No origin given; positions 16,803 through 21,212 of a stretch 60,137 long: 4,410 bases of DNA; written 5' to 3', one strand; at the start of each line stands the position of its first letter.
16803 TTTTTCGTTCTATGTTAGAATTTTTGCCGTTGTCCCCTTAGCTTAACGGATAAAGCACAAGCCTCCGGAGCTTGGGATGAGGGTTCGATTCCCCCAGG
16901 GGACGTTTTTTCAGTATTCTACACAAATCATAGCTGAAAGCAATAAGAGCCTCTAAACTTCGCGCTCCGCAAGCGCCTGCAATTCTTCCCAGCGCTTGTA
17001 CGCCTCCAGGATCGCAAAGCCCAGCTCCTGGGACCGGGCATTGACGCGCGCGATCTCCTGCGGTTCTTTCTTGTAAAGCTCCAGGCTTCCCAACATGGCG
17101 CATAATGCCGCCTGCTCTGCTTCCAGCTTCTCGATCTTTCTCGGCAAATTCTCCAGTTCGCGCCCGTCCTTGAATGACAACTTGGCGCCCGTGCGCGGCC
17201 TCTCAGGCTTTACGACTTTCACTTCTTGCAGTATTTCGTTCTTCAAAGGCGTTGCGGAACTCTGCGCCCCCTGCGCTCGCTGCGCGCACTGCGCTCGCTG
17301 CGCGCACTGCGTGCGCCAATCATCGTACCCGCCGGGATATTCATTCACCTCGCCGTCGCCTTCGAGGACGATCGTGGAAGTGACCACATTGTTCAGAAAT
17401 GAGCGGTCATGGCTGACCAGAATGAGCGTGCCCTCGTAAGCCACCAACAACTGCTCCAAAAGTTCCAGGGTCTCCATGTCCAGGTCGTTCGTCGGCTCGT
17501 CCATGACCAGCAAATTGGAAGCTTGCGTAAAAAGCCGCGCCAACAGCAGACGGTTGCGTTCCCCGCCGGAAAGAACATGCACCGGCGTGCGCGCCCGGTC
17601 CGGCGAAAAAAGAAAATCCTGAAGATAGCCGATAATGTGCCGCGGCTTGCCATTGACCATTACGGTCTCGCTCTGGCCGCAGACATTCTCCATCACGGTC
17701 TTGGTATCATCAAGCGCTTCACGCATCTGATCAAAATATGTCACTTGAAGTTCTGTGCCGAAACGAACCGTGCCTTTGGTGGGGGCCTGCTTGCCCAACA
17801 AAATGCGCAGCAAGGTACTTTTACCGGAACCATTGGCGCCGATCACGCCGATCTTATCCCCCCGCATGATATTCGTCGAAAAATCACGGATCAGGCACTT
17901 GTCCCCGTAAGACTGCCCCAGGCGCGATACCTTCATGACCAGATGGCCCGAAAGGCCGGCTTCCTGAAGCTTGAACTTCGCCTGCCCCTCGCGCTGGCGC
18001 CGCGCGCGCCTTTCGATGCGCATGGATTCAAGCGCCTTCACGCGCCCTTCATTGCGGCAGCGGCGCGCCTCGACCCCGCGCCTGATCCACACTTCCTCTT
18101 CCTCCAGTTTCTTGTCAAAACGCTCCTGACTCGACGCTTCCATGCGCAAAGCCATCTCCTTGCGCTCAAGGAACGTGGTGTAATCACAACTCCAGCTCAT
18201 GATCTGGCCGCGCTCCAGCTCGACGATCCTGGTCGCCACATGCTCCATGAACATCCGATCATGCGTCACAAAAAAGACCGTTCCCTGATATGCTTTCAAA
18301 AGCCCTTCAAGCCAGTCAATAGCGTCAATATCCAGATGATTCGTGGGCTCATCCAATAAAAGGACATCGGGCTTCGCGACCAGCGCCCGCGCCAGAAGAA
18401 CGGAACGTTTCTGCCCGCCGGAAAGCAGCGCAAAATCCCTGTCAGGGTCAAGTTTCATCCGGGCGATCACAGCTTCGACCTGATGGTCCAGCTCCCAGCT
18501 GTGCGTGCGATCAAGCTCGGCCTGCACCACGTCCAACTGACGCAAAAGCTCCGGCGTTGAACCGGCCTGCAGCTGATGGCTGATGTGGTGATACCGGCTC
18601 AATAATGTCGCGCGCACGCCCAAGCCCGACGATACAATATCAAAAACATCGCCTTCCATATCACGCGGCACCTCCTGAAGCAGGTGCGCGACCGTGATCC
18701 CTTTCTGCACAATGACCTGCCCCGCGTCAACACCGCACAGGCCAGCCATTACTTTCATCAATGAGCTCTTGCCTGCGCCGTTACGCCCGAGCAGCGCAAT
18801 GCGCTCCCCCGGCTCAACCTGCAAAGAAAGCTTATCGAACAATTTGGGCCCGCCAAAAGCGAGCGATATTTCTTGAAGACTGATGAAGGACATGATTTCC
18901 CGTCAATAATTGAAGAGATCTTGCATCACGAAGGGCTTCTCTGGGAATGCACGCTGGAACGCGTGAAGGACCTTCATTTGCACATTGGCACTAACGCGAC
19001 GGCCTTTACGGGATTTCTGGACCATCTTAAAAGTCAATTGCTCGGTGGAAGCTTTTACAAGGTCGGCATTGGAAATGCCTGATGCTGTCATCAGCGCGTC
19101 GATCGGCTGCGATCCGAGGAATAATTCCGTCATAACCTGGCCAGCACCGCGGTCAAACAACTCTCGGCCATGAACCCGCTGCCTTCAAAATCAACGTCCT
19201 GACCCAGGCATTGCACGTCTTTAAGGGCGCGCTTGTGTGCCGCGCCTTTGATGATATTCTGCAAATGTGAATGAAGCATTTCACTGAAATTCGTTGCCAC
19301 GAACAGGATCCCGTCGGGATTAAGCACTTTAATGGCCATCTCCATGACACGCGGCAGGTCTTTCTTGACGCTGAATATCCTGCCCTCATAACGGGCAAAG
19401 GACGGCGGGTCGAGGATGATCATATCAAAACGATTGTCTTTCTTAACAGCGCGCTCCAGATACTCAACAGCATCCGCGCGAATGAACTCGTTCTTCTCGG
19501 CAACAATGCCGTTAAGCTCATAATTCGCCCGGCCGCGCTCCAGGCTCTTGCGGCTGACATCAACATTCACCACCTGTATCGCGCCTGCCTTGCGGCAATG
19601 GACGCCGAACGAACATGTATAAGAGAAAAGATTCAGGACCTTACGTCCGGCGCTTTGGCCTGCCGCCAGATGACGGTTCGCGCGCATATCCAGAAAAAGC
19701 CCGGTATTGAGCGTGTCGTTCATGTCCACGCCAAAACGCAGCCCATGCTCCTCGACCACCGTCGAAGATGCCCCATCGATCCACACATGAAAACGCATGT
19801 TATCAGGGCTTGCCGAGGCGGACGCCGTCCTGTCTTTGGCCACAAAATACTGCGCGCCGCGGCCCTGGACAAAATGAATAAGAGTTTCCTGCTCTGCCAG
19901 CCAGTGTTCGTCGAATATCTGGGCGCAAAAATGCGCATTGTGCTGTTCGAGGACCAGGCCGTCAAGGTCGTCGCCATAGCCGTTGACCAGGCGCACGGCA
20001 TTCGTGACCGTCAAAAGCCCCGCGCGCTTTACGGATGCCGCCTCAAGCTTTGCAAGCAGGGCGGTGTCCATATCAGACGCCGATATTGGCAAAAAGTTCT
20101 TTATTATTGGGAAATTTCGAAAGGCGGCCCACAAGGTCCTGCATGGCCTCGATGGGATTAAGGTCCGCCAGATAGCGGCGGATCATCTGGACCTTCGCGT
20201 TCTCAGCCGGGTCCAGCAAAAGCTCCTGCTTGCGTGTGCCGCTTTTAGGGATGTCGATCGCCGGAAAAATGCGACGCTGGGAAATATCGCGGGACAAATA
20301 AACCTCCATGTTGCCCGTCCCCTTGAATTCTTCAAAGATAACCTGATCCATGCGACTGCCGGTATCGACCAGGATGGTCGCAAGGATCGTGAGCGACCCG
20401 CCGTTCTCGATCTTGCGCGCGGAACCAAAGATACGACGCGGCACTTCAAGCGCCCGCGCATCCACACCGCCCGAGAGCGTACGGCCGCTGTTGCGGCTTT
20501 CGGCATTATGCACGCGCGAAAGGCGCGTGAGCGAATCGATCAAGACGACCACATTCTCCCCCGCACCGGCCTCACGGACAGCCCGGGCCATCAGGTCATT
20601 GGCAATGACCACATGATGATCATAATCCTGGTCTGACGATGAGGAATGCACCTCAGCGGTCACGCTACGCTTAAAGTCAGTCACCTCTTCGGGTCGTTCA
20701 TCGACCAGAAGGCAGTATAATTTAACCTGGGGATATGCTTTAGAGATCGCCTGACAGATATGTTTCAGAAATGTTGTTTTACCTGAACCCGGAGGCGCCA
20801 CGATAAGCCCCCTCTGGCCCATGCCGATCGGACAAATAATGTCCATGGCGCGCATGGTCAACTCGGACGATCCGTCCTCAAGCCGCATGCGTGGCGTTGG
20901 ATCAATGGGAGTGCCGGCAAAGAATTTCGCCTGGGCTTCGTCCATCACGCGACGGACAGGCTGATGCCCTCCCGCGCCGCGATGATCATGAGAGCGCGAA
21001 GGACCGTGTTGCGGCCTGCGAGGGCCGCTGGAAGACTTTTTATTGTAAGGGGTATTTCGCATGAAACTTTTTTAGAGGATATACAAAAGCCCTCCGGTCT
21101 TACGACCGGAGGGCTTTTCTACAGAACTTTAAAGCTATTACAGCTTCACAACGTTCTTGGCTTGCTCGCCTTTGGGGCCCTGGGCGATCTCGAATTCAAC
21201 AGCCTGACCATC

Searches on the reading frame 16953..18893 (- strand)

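Call 101: search_protein_families(library=pfam, proteins=[window:16953-18893:-], max_evalue=0.00001)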
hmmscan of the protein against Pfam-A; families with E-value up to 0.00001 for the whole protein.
window:16953-18893:- (646 aa): 8 families
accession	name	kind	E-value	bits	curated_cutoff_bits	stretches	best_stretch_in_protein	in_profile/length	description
PF00005.33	ABC_tran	-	1.9e-49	168.2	25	2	20-185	2-137/137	ABC transporter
PF13304.12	AAA_21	-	5.4e-20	73.1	27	0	152-212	233-299/304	AAA domain, putative AbiEii toxin, Type IV TA system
PF16326.10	ABC_tran_CTD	-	6.7e-15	55.5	32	1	571-639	1-68/69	ABC transporter C-terminal domain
PF12848.13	ABC_tran_Xtn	-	3e-12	46.9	25.9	1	224-299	1-79/85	ABC transporter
PF02463.25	SMC_N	-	9.1e-12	45.3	40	0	348-505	27-207/220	RecF/RecN/SMC N terminal domain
PF13555.12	AAA_29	-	8.8e-08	32.2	27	0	347-362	24-39/61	P-loop containing region of AAA domain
PF13191.12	AAA_16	-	4.2e-07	31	32.6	0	350-483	29-156/167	AAA ATPase domain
PF01926.29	MMR_HSR1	-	7.6e-07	29.7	21.9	0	347-374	1-28/113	50S ribosome-binding GTPase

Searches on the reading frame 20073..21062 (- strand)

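Call 101: search_protein_families(library=pfam, proteins=[window:20073-21062:-], max_evalue=0.00001)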
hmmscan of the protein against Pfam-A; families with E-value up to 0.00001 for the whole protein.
window:20073-21062:- (329 aa): 1 family
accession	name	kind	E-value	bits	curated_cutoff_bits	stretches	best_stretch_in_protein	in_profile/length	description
PF00006.31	ATP-synt_ab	-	2.4e-19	70.3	29.5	1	70-274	2-211/213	ATP synthase alpha/beta family, nucleotide-binding domain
